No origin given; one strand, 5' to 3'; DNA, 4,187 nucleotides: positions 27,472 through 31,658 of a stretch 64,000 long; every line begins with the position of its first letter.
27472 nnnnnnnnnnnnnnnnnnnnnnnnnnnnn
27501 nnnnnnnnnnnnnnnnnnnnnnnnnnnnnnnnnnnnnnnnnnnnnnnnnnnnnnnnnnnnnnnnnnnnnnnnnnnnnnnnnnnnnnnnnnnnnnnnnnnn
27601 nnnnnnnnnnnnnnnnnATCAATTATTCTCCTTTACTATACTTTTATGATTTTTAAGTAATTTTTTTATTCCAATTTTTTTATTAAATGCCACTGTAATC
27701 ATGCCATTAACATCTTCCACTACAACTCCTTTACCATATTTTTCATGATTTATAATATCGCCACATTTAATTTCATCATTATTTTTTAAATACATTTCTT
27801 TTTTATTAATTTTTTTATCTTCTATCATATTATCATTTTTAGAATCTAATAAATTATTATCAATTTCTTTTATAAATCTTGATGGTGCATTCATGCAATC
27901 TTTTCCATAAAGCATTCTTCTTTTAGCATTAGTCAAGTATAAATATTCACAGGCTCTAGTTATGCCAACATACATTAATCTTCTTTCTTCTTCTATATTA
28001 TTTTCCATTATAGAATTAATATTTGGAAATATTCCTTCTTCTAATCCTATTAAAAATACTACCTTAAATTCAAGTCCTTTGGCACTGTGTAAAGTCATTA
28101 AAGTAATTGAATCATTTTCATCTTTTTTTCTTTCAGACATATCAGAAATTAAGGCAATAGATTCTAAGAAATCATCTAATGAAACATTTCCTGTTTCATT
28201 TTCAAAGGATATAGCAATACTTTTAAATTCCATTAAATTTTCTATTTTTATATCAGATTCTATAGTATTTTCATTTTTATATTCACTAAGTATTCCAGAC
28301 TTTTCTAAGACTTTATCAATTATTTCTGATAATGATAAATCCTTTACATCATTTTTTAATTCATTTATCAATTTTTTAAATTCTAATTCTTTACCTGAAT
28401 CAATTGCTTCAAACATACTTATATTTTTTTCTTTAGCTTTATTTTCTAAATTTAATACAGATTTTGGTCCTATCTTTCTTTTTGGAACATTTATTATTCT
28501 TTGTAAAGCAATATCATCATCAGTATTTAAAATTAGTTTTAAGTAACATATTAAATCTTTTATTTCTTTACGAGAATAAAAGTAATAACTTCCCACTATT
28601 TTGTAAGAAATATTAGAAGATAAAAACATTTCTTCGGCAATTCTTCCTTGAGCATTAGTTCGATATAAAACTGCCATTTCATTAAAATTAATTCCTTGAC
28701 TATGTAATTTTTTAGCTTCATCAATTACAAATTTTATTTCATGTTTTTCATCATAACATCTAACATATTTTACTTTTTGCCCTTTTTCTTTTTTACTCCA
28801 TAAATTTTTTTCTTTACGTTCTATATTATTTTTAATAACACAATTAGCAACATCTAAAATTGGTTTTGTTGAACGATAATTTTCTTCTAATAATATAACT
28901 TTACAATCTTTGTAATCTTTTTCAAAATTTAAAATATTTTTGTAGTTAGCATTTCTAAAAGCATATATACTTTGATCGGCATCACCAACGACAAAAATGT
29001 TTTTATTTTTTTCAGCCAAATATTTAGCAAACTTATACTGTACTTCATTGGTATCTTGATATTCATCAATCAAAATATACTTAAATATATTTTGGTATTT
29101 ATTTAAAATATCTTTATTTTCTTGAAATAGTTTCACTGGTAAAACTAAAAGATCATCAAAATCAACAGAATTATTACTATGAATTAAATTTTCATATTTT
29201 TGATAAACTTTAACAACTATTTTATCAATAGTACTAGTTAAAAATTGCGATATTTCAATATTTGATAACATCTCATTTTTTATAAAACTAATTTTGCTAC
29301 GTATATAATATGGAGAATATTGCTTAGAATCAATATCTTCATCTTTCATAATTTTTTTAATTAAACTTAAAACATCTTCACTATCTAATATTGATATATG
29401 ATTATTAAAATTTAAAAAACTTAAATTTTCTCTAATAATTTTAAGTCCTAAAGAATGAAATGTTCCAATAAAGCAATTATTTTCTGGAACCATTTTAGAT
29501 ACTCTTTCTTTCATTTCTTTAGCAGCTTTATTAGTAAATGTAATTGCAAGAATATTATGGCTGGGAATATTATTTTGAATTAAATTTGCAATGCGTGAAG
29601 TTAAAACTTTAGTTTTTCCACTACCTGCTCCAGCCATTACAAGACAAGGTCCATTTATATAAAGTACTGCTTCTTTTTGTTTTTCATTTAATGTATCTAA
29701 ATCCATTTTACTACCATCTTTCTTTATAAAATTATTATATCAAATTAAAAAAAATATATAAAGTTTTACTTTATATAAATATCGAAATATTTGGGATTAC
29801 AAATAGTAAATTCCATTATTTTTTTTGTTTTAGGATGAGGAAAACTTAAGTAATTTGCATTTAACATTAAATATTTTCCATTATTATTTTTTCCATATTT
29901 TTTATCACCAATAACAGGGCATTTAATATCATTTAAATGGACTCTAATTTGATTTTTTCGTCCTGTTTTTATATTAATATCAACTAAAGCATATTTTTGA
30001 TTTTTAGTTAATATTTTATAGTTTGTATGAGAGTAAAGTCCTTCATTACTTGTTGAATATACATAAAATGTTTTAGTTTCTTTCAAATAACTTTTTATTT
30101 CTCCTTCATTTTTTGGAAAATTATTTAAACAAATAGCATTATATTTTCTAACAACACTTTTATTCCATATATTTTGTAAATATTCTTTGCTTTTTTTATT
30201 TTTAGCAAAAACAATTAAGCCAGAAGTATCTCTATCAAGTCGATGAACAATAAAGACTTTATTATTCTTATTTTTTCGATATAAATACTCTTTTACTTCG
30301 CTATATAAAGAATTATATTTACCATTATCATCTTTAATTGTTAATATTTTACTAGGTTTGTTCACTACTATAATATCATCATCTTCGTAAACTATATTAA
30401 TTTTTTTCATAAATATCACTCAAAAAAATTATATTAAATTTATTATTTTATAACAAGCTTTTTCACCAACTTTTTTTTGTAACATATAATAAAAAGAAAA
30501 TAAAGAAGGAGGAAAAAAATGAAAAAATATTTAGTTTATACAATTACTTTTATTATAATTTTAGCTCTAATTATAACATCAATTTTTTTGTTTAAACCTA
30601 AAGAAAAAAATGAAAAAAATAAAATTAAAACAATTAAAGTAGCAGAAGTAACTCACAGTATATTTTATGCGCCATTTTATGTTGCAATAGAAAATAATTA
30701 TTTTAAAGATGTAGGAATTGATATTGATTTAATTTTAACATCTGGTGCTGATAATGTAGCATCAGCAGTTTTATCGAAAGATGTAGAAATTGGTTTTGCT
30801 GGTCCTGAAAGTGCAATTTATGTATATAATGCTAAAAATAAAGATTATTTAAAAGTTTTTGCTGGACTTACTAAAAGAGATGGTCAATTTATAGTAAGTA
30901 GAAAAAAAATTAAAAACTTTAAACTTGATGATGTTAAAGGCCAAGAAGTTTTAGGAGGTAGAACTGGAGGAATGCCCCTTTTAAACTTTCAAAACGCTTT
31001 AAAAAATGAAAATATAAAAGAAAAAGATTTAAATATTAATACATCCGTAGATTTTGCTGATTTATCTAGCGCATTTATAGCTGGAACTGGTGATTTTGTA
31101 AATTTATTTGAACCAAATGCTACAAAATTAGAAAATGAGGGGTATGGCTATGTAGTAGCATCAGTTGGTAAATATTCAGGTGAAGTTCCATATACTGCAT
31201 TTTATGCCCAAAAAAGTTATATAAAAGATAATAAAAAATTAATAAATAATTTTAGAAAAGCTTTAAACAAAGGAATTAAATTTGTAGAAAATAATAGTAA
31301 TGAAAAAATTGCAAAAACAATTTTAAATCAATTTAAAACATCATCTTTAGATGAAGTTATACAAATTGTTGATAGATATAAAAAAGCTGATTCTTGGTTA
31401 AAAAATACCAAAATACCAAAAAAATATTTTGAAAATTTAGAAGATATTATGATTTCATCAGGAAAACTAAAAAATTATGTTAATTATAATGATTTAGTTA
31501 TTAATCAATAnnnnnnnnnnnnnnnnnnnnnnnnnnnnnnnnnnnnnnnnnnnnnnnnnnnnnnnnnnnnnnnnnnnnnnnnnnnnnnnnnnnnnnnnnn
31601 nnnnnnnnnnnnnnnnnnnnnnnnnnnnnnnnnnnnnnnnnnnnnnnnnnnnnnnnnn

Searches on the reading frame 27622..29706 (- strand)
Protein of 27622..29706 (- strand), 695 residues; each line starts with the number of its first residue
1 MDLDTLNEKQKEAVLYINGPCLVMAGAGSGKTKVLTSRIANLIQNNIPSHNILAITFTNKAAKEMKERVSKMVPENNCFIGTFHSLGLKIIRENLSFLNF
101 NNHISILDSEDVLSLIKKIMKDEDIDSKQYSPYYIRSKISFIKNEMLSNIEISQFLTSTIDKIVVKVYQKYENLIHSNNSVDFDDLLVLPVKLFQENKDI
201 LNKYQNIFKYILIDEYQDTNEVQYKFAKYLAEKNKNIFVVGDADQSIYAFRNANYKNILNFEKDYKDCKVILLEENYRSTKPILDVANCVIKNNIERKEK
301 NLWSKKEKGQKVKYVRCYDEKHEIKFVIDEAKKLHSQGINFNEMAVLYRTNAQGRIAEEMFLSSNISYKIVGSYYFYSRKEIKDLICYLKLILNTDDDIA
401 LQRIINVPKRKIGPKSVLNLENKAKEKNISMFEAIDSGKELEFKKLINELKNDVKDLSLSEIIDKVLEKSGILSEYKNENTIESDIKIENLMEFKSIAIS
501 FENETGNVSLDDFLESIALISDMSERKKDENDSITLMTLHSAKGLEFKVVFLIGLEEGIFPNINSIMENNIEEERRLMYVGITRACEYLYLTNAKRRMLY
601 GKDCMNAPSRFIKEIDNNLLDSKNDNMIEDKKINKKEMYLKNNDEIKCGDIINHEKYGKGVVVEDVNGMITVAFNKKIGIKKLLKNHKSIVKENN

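Call 56: search_protein_families(library=pfam, proteins=[window:27622-29706:-], max_evalue=0.00001)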
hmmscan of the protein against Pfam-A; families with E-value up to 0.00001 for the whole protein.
window:27622-29706:- (695 aa): 6 families
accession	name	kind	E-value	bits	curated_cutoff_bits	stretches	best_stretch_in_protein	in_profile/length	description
PF00580.27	UvrD-helicase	-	9e-88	294.9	23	1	6-266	1-271/271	UvrD/REP helicase N-terminal domain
PF13361.12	UvrD_C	-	6.7e-76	256.4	25.6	1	271-595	1-349/350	UvrD-like helicase C-terminal domain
PF13245.12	AAA_19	-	1.2e-25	90.7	25.1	1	10-251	1-134/134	AAA domain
PF01443.25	Viral_helicase1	-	3.1e-09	37.4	21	0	507-591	153-226/228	Viral superfamily 1 RNA helicase core domain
PF13538.12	UvrD_C_2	-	1.5e-08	34.8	27.4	1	534-591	2-51/52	UvrD-like helicase C-terminal domain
PF13604.12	AAA_30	-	3e-06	27.5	27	0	5-69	1-66/191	AAA domain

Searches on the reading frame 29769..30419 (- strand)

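Call 56: search_protein_families(library=pfam, proteins=[window:29769-30419:-], max_evalue=0.00001)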
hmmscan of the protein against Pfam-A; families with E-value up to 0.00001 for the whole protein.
window:29769-30419:- (217 aa): 1 family
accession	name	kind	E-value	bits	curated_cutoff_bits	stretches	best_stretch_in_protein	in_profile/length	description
PF00849.27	PseudoU_synth_2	-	1.2e-32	113.7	26.8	1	15-163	1-151/152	RNA pseudouridylate synthase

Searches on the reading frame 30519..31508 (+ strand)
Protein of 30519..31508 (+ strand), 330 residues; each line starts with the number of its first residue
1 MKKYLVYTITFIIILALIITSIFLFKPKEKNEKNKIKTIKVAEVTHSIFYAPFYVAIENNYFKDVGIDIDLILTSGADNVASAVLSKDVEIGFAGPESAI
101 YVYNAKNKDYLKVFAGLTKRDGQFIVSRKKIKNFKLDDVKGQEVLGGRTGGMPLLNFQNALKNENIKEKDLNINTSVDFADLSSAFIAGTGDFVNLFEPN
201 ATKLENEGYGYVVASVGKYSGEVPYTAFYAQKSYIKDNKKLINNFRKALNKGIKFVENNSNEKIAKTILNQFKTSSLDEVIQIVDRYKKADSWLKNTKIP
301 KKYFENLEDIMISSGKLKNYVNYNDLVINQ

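Call 56: search_protein_families(library=pfam, proteins=[window:30519-31508:+], max_evalue=0.00001)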
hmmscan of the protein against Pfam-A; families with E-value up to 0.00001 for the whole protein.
window:30519-31508:+ (330 aa): 2 families
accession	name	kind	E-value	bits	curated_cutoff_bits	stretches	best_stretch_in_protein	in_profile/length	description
PF09084.16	NMT1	-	5e-21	76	20.5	1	51-259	5-212/216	NMT1/THI5 like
PF13379.11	NMT1_2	-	1.9e-11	44.7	24.7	1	50-268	18-250/252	NMT1-like family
